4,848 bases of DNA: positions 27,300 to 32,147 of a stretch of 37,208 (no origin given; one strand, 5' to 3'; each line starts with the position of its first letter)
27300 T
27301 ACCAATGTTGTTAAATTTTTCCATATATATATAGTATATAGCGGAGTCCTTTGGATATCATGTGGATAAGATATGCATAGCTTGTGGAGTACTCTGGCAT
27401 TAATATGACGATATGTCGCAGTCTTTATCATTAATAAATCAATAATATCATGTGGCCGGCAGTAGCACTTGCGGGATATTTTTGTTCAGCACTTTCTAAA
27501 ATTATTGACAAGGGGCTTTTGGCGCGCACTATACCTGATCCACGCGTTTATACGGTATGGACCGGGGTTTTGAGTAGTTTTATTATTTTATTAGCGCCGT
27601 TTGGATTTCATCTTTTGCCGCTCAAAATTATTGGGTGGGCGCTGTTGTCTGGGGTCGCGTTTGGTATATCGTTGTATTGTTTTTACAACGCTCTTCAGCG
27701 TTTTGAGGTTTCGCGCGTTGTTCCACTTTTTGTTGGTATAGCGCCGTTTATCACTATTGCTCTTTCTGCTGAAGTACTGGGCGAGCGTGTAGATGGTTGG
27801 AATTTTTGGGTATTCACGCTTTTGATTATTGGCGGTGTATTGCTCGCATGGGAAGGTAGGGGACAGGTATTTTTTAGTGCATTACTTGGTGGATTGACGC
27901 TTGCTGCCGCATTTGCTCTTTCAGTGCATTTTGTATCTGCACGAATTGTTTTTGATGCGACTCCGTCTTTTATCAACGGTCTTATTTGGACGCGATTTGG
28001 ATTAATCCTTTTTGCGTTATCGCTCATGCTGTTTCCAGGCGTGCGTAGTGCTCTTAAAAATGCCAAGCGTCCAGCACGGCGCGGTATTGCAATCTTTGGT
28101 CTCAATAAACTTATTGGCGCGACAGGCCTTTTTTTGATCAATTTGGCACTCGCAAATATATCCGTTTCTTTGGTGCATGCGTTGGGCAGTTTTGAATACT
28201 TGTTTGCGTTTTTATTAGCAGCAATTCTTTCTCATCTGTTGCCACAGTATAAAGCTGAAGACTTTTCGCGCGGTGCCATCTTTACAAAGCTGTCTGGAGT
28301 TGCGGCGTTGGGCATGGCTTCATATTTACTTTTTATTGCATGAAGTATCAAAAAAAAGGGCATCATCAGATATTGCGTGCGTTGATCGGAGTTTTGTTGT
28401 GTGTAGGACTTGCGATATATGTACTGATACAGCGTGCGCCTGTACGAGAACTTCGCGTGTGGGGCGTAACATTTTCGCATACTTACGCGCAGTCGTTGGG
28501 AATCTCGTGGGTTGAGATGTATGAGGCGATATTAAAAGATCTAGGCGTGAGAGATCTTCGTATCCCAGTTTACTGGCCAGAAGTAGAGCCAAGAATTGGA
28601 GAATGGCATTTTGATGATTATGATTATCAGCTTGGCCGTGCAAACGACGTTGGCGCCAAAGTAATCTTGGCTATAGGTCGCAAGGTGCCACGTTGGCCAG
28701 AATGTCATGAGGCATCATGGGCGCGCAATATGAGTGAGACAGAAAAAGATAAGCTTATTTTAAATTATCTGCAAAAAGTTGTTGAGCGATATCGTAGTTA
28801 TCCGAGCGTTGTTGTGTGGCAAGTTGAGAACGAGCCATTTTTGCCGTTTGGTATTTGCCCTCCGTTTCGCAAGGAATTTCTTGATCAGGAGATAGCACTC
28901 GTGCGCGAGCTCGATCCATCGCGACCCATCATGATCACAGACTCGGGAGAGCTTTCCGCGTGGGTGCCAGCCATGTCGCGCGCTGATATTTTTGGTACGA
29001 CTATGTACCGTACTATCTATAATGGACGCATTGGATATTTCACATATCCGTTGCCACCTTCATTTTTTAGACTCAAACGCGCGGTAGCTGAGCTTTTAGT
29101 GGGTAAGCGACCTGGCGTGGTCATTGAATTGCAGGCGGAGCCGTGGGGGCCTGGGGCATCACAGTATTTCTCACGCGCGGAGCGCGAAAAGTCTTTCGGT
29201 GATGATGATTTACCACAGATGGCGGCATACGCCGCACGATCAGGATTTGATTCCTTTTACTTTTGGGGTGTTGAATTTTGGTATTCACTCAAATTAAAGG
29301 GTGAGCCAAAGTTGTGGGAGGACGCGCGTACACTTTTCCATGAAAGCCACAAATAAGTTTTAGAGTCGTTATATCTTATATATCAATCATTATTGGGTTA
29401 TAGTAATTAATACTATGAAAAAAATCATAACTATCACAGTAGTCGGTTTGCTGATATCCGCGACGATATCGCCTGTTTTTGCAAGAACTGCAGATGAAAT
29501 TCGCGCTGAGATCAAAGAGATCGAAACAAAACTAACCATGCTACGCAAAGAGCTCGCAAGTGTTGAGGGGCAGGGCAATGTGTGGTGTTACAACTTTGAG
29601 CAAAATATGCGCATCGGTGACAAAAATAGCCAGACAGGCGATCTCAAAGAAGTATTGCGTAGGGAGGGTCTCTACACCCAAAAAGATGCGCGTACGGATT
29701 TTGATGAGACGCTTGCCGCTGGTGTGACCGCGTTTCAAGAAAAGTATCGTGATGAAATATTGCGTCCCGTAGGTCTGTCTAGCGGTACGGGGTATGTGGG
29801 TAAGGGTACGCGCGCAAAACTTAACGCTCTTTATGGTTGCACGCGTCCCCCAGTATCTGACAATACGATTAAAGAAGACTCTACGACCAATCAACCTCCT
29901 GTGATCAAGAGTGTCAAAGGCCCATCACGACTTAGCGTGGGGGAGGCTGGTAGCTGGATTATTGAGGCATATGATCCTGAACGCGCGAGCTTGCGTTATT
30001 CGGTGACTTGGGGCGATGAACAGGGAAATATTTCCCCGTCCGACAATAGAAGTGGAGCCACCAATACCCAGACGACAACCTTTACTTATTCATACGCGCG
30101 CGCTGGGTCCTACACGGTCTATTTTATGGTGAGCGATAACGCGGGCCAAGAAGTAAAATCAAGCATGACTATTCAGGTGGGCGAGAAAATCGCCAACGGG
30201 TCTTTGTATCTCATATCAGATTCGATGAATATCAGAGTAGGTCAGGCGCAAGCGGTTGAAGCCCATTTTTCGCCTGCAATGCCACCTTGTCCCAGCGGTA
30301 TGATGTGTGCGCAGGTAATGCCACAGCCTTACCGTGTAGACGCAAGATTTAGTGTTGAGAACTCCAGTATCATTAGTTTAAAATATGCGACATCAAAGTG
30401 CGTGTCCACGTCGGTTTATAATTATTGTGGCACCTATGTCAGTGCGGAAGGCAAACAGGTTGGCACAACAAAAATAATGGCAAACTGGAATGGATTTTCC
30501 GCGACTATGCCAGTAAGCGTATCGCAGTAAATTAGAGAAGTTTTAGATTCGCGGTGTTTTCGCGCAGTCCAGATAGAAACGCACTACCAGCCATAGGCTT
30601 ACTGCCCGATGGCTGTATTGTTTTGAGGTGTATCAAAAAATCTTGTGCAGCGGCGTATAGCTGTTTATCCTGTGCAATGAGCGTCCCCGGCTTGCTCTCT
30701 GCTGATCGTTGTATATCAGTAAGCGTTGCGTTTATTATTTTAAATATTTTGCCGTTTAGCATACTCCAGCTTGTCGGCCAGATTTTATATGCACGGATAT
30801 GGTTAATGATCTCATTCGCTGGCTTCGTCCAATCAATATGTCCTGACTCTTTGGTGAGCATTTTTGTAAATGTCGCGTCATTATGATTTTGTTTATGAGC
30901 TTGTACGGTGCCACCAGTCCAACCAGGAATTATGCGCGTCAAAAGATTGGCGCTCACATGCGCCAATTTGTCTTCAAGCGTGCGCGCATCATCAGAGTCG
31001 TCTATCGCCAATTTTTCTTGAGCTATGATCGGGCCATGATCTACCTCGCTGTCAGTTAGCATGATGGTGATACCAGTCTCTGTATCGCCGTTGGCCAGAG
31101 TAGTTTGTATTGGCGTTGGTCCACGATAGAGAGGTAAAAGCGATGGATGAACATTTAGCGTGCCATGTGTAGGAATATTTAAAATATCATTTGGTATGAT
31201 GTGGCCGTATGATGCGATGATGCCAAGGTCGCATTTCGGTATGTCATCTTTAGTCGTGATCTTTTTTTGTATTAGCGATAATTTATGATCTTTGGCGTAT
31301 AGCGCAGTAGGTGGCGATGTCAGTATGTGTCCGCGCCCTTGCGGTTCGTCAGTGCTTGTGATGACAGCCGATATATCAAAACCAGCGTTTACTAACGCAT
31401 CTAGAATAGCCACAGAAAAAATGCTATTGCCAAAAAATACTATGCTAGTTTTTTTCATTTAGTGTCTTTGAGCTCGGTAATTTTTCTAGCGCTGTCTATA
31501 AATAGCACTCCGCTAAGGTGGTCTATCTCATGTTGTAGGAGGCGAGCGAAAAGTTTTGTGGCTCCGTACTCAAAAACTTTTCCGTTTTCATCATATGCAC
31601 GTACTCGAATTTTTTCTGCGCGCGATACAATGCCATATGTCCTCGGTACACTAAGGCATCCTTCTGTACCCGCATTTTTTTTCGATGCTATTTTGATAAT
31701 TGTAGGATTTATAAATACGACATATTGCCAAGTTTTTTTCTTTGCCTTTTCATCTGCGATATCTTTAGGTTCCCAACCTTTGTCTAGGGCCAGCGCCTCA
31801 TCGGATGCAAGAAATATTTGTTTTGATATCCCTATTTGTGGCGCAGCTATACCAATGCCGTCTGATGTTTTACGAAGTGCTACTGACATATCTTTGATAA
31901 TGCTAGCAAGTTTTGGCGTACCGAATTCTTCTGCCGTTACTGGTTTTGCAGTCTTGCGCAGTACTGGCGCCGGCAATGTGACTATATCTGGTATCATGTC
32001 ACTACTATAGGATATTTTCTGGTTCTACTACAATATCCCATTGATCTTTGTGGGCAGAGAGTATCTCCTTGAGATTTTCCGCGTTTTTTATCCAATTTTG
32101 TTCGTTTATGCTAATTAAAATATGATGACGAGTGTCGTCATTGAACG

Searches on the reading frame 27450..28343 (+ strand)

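Call 3: search_protein_families(library=pfam, proteins=[window:27450-28343:+], max_evalue=0.01)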
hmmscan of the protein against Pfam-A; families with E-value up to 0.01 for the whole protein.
window:27450-28343:+ (297 aa): 2 families
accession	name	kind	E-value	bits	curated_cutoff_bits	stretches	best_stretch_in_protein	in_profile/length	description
PF00892.27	EamA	-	8.2e-08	33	28.2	1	5-132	6-132/135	EamA-like transporter family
PF10639.15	TMEM234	-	0.0066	17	30.1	1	77-132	57-111/113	Putative transmembrane family 234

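Call 4: search_protein_families(library=ncbifam, proteins=[window:27450-28343:+], max_evalue=0.01)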
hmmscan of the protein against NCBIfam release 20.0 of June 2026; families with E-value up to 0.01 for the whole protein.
window:27450-28343:+ (297 aa): 1 family
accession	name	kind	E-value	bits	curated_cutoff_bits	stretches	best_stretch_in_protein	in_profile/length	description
TIGR00950.1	2A78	equivalog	2.3e-05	23.9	230.2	1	40-260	26-243/264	carboxylate/amino acid/amine transporter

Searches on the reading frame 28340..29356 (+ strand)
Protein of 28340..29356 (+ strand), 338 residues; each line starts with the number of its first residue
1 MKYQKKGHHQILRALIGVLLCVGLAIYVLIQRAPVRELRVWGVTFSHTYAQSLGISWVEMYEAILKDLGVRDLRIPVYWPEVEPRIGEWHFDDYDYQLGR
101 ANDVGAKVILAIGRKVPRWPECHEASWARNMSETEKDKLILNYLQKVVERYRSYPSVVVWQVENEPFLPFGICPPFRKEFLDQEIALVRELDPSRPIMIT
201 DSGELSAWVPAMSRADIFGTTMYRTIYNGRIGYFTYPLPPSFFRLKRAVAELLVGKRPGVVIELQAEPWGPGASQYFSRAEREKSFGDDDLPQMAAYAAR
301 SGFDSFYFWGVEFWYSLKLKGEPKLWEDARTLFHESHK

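Call 9: search_protein_families(library=pfam, proteins=[window:28340-29356:+], max_evalue=0.001)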
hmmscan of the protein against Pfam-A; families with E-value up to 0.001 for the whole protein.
window:28340-29356:+ (338 aa): 2 families
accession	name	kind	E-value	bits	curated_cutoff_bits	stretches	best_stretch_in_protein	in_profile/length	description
PF02836.23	Glyco_hydro_2_C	-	7.2e-08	32.4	21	1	124-202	94-163/302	Glycosyl hydrolases family 2, TIM barrel domain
PF02449.21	Glyco_hydro_42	-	3.8e-06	26.9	21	0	66-166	20-138/376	Beta-galactosidase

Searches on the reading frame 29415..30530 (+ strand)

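Call 9: search_protein_families(library=pfam, proteins=[window:29415-30530:+], max_evalue=0.001)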
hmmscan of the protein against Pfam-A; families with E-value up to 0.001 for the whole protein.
window:29415-30530:+ (371 aa): 2 families
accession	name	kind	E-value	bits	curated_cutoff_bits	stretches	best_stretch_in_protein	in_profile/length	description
PF18911.6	PKD_4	-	1.2e-06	29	27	1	159-254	1-84/85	PKD domain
PF00801.26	PKD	-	0.00015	22.2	23.5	1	213-246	41-72/80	PKD domain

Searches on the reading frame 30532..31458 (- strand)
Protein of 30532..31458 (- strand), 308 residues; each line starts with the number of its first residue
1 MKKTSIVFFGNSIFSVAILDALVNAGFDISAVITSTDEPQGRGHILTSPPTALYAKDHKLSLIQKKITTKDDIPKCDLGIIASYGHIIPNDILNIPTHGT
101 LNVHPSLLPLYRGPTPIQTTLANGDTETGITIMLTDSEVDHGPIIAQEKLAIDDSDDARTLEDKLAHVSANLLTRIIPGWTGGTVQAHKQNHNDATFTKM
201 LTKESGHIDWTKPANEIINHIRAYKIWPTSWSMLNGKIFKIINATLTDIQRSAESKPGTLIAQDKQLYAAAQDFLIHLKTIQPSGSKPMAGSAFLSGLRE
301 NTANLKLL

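Call 9: search_protein_families(library=pfam, proteins=[window:30532-31458:-], max_evalue=0.001)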
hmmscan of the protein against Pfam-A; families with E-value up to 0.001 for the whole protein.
window:30532-31458:- (308 aa): 2 families
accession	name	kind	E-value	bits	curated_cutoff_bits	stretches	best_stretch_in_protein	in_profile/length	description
PF00551.24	Formyl_trans_N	-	2.6e-36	125.5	26.1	1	6-176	3-180/181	Formyl transferase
PF02911.23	Formyl_trans_C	-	3.1e-21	75.9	21.1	1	201-298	2-99/100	Formyl transferase, C-terminal domain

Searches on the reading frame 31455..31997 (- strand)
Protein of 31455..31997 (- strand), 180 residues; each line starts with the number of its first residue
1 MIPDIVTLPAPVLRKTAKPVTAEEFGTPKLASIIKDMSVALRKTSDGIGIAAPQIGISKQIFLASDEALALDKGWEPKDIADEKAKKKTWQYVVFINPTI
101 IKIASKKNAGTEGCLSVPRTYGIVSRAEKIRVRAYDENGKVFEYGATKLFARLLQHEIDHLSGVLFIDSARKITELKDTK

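Call 9: search_protein_families(library=pfam, proteins=[window:31455-31997:-], max_evalue=0.001)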
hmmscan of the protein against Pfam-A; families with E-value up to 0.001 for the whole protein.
window:31455-31997:- (180 aa): 1 family
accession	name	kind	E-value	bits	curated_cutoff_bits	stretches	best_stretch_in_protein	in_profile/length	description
PF01327.26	Pep_deformylase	-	1e-44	152.3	22.8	1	4-173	3-153/156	Polypeptide deformylase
